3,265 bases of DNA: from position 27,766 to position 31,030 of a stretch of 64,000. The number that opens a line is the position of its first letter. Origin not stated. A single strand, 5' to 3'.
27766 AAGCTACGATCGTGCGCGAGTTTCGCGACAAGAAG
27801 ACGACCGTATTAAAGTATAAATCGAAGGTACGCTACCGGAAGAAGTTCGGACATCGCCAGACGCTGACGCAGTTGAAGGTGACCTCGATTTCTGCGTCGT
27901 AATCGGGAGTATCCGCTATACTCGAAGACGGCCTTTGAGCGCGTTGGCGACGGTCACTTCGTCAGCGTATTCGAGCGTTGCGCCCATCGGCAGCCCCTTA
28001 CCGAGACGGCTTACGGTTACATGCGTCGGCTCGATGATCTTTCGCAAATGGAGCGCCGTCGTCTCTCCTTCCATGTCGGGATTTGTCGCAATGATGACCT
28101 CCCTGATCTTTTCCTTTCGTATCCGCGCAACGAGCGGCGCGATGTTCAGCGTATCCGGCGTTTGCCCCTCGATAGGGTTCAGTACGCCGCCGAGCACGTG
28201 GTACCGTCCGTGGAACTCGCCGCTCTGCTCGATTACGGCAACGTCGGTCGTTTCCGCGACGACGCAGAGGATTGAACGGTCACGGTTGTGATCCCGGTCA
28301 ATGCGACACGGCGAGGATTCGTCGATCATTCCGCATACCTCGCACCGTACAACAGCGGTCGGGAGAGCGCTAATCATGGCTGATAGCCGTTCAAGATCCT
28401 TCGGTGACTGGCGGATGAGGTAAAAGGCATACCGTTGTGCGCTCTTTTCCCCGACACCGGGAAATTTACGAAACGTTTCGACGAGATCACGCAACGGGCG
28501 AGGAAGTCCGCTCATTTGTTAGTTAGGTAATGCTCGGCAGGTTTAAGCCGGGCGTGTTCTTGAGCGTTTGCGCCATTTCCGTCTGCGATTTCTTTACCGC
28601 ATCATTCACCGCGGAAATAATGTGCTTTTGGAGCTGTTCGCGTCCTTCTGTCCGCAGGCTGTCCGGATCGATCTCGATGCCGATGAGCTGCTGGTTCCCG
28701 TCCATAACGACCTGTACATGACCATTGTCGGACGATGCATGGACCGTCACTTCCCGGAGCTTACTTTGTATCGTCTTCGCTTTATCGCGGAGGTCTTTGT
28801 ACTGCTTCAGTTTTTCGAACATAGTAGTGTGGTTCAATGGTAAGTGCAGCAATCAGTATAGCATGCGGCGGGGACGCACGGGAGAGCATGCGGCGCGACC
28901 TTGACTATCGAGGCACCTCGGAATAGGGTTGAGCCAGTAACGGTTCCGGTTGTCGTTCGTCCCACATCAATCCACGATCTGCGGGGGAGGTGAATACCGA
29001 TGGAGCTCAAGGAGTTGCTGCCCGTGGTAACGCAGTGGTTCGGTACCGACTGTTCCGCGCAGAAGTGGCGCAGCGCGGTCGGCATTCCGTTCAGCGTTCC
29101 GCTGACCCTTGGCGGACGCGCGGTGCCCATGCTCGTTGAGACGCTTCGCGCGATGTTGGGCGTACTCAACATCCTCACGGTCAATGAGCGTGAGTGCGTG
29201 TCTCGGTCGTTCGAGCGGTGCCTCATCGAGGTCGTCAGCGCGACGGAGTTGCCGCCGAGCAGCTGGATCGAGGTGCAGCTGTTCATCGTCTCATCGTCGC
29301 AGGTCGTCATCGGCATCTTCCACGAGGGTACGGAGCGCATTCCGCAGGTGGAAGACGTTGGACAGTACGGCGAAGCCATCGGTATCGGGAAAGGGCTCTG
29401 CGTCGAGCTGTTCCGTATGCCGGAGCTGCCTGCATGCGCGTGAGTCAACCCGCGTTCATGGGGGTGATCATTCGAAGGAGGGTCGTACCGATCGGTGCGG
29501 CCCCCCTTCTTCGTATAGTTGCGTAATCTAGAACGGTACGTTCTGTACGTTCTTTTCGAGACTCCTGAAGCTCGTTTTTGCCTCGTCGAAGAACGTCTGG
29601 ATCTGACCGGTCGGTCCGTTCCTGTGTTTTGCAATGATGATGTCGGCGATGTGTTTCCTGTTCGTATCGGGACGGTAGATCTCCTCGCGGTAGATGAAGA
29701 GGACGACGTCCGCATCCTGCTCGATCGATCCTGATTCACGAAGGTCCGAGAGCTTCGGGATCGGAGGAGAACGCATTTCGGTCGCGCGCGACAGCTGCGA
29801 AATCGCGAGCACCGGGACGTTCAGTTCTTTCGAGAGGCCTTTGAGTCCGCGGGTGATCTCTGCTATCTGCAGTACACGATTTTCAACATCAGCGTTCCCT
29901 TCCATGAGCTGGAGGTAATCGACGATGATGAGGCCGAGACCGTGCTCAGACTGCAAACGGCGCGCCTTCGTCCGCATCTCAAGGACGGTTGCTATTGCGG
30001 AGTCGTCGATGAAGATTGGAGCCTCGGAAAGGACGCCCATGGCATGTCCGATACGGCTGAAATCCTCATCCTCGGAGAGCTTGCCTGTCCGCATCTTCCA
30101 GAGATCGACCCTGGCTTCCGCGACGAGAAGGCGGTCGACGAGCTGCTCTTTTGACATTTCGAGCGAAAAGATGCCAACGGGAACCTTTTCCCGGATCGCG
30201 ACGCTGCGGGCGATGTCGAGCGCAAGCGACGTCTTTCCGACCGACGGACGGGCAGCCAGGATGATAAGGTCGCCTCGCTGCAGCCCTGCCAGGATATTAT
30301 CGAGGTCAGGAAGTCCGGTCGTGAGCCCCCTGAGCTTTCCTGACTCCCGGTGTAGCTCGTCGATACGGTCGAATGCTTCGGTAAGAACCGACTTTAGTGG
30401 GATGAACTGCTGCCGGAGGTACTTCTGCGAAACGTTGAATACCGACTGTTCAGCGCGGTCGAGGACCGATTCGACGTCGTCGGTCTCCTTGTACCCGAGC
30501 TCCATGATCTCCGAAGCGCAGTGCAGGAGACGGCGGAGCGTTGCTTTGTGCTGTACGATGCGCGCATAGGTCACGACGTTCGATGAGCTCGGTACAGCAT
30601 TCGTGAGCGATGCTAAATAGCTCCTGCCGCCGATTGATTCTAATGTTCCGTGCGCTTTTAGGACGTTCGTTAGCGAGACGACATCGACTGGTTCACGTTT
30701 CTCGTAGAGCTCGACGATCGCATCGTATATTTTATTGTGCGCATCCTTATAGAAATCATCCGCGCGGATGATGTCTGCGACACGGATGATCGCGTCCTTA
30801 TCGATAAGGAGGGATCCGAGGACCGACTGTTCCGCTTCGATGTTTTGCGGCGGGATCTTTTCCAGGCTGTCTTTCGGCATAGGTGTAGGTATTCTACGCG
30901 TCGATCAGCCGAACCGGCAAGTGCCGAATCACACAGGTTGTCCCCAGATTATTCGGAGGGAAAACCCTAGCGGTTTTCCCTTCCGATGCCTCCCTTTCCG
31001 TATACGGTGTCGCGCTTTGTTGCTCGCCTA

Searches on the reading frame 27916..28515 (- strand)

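Call 79: search_protein_families(library=pfam, proteins=[window:27916-28515:-], max_evalue=0.01)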
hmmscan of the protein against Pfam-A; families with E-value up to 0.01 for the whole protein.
window:27916-28515:- (199 aa): 5 families
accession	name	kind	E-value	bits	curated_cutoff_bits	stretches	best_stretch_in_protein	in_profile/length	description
PF13662.12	Toprim_4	-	2.9e-22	79.1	25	1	82-171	2-84/85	Toprim domain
PF21176.3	RecR_HhH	-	3.8e-13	49.5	27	1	9-49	2-42/45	RecR, helix-hairpin-helix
PF01751.28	Toprim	-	3.9e-11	43.4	23.1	1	83-170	2-95/96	Toprim domain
PF21175.2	RecR_C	-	9.5e-10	38.1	22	1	174-196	1-23/24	RecR, C-terminal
PF02132.21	RecR_ZnF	-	0.00046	20.4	22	1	55-72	1-18/21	RecR, Cys4-zinc finger domain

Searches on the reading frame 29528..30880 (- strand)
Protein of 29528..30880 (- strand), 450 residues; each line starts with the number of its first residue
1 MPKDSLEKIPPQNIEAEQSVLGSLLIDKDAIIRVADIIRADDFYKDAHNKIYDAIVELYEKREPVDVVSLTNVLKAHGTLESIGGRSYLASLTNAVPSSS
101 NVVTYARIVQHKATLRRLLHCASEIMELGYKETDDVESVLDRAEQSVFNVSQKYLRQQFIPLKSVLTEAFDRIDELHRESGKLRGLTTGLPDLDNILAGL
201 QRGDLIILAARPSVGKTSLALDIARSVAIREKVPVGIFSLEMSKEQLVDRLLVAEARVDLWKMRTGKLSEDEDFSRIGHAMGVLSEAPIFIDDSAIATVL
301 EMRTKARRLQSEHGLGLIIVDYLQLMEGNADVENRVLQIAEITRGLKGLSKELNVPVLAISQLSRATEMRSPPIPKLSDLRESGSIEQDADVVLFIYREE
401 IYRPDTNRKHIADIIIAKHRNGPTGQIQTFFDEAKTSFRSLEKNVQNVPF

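Call 11: search_protein_families(library=pfam, proteins=[window:29528-30880:-], max_evalue=0.01)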
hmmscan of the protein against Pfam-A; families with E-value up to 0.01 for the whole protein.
window:29528-30880:- (450 aa): 3 families
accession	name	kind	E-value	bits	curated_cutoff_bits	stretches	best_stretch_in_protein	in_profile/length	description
PF03796.21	DnaB_C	-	5.3e-101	337.7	27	1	185-439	1-254/255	DnaB-like helicase C terminal domain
PF00772.26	DnaB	-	7.6e-37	125.9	23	1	10-110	2-102/103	DnaB-like helicase N terminal domain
PF13481.12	AAA_25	-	1e-16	61.6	27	1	182-365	11-192/195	AAA domain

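Call 21: find_encoding_contigs(protein=window:29528-30880:-, flank=10000, max_places=6)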
Protein window:29528-30880:- (450 aa): no gene with exactly this product is on record in the collection.
